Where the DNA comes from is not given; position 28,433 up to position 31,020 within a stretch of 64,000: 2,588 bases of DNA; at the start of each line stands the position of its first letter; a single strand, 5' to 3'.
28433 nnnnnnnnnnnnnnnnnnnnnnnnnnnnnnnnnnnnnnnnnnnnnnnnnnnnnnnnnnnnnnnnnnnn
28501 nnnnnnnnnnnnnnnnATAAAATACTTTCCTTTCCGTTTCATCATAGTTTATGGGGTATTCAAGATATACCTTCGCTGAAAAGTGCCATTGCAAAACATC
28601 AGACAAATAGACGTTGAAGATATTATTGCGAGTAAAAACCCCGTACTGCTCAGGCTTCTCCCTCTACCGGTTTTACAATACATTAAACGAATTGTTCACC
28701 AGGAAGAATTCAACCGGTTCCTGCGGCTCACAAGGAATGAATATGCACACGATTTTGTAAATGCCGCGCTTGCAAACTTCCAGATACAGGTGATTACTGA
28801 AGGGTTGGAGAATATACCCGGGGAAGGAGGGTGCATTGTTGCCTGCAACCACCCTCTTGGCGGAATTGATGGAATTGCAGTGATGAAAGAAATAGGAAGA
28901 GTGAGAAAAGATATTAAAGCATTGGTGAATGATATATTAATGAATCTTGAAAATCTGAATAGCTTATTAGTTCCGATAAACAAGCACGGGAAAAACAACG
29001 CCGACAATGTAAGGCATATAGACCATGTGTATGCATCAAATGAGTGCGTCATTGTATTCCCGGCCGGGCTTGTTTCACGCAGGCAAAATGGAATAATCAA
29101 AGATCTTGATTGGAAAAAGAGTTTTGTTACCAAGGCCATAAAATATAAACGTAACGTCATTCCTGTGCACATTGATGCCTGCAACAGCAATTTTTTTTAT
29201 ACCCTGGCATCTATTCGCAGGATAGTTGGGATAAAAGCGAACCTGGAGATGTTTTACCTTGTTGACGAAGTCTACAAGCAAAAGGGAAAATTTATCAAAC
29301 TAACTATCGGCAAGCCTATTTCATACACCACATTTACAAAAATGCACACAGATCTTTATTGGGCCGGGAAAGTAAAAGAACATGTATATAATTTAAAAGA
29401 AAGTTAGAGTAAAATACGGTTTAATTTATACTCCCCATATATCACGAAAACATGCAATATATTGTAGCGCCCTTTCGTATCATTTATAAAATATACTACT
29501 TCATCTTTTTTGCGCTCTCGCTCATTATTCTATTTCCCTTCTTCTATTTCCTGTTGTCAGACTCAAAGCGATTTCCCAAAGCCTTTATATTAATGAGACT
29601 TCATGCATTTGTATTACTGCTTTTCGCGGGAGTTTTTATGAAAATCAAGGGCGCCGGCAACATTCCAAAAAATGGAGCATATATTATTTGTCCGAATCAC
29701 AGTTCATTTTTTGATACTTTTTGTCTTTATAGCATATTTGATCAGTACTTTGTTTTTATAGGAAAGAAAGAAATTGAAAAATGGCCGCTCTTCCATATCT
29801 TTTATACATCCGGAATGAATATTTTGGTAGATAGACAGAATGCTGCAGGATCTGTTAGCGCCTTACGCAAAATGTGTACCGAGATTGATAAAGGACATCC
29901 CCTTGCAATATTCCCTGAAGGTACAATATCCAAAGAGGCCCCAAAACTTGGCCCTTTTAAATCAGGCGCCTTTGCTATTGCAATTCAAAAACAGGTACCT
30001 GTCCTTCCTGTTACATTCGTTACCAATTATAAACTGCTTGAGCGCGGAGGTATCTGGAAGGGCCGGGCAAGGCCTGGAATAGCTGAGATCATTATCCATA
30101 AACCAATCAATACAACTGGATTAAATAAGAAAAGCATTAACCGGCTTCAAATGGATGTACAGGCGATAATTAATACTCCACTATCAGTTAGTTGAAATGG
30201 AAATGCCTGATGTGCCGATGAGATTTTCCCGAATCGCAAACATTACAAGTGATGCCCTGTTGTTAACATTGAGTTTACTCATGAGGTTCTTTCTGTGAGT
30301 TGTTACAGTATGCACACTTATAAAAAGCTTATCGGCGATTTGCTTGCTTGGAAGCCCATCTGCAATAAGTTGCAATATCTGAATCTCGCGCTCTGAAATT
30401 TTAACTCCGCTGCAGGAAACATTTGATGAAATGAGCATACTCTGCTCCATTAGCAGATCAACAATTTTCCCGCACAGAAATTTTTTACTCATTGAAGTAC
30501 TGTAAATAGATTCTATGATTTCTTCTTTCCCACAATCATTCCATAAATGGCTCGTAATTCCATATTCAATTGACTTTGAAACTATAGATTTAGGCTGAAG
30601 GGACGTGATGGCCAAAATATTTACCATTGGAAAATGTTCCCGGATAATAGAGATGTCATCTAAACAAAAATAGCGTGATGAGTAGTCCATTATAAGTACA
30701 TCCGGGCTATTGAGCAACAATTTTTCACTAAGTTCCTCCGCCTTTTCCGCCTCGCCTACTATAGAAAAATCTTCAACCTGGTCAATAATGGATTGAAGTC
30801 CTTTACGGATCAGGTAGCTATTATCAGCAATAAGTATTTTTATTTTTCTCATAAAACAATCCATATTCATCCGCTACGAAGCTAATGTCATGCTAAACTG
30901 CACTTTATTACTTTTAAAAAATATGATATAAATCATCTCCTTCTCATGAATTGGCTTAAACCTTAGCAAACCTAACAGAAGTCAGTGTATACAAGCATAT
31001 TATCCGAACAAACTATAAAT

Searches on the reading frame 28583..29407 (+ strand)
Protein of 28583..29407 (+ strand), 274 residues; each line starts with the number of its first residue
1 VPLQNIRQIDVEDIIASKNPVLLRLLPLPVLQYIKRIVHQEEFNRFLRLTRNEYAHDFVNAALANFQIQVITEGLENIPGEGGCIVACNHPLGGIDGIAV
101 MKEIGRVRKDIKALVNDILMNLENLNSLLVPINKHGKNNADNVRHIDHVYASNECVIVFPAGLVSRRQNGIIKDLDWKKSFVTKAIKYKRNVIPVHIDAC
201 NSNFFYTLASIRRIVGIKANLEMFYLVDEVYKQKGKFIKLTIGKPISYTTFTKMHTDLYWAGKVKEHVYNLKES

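Call 7: search_protein_families(library=ncbifam, proteins=[window:28583-29407:+], max_evalue=0.00001)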
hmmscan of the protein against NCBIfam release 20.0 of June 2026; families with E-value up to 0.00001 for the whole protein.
window:28583-29407:+ (274 aa): 3 families
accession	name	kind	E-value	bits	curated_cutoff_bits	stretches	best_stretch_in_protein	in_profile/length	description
NF053697.1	LyGlyAclTfGlsABct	equivalog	7.9e-104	346.6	260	1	8-271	1-267/267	lyso-glycine lipid O-acyltransferase GlsA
NF052615.1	orn_lipid_OlsF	equivalog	1.4e-59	202.2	620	1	9-273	2-267/570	bifunctional ornithine lipid synthase OlsF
NF006386.0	PRK08633.1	equivalog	2.2e-07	29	1221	1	61-200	420-554/1147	acyl-[ACP]--phospholipid O-acyltransferase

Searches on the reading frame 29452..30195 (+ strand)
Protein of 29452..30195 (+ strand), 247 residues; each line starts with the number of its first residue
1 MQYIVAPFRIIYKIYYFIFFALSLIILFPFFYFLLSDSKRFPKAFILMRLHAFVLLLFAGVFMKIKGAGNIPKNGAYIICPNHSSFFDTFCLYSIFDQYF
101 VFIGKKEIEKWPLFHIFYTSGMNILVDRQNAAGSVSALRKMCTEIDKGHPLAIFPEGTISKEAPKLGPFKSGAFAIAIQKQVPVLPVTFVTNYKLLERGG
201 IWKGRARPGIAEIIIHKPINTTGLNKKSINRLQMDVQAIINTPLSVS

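Call 7: search_protein_families(library=ncbifam, proteins=[window:29452-30195:+], max_evalue=0.00001)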
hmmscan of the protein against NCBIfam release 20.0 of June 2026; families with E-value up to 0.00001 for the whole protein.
window:29452-30195:+ (247 aa): 7 families
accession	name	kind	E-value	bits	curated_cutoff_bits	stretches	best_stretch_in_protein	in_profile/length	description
TIGR00530.1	AGP_acyltrn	subfamily_domain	1.5e-31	108.8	102.95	1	62-189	3-129/130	1-acylglycerol-3-phosphate O-acyltransferase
NF006386.0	PRK08633.1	equivalog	3.6e-18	64.7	1221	1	18-188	391-550/1147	acyl-[ACP]--phospholipid O-acyltransferase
NF052553.1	LyOrLpactfOlsABRUA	equivalog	3.7e-16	59.1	300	1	16-177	10-164/263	lyso-ornithine lipid O-acyltransferase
NF011593.0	PRK15018.1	equivalog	4.5e-16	59.3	501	1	8-240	5-225/245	1-acylglycerol-3-phosphate O-acyltransferase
NF052552.1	LyOrLpactfOlsARHOCB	equivalog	1.4e-13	50.5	300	1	17-188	32-199/271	lyso-ornithine lipid O-acyltransferase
NF005291.0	PRK06814.1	equivalog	2.2e-11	42.4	1349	1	48-188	425-562/1140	acyl-[ACP]--phospholipid O-acyltransferase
NF005959.0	PRK08043.1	equivalog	1.5e-07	30.1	886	1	51-189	3-137/719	bifunctional acyl-ACP--phospholipid O-acyltransferase/long-chain-fatty-acid--ACP ligase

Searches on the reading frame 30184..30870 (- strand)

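Call 7: search_protein_families(library=ncbifam, proteins=[window:30184-30870:-], max_evalue=0.00001)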
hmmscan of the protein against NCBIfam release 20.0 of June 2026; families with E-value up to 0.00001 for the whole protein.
window:30184-30870:- (228 aa): 27 families (the best 25 are shown)
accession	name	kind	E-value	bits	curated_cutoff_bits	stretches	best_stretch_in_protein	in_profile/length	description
NF052445.1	RespRegMctR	equivalog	3.9e-34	117.9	300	1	9-217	1-204/205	two-component system response regulator MctR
NF011896.0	PRK15369.1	equivalog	2.8e-30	105.5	242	1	8-216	2-208/211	two component system response regulator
NF047785.1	respo_reg_MadR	equivalog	1.9e-28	99.2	300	1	10-218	1-209/209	MadR family response regulator transcription factor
NF007018.1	PRK09483.1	equivalog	1.3e-24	87.1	280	1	10-221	2-212/217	UvrY/SirA/GacA family response regulator transcription factor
NF007708.0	PRK10403.1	equivalog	1.5e-23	83.4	343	1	10-209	7-205/215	nitrate/nitrite response regulator protein NarP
NF007935.0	PRK10651.1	equivalog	1.6e-23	83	250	1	9-215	6-213/216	two-component system response regulator NarL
NF008098.0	PRK10840.1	equivalog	4.4e-18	65.6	235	1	7-210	1-203/216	response regulator transcription factor RcsB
NF052366.1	photon_PedR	equivalog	6.5e-14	51.9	120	1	157-216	2-61/74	photosynthetic electron transport-dependent transcriptional regulator PedR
NF007505.1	PRK10100.1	equivalog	5.2e-13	49.1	250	1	111-212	99-199/204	biofilm master transcriptional regulator CsgD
NF007685.0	PRK10360.1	equivalog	2.8e-12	46.8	258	1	10-208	2-188/196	response regulator transcription factor UhpA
NF007403.0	PRK09935.1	equivalog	5.2e-12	45.8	271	1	7-217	1-209/210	fimbria biosynthesis transcriptional regulator FimZ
NF041830.1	RR_TF_ErdR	exception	7.8e-11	42.1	390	1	11-207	3-200/213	response regulator transcription factor ErdR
NF006900.1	PRK09390.1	equivalog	1.3e-10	41.2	255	1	151-215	136-200/203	response regulator FixJ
NF007419.0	PRK09958.1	equivalog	5.3e-10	39.2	251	1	13-216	4-202/204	acid-sensing system DNA-binding response regulator EvgA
NF047403.1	TransRegVisR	equivalog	1.2e-09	38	300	1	151-215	152-216/220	transcriptional regulator VisR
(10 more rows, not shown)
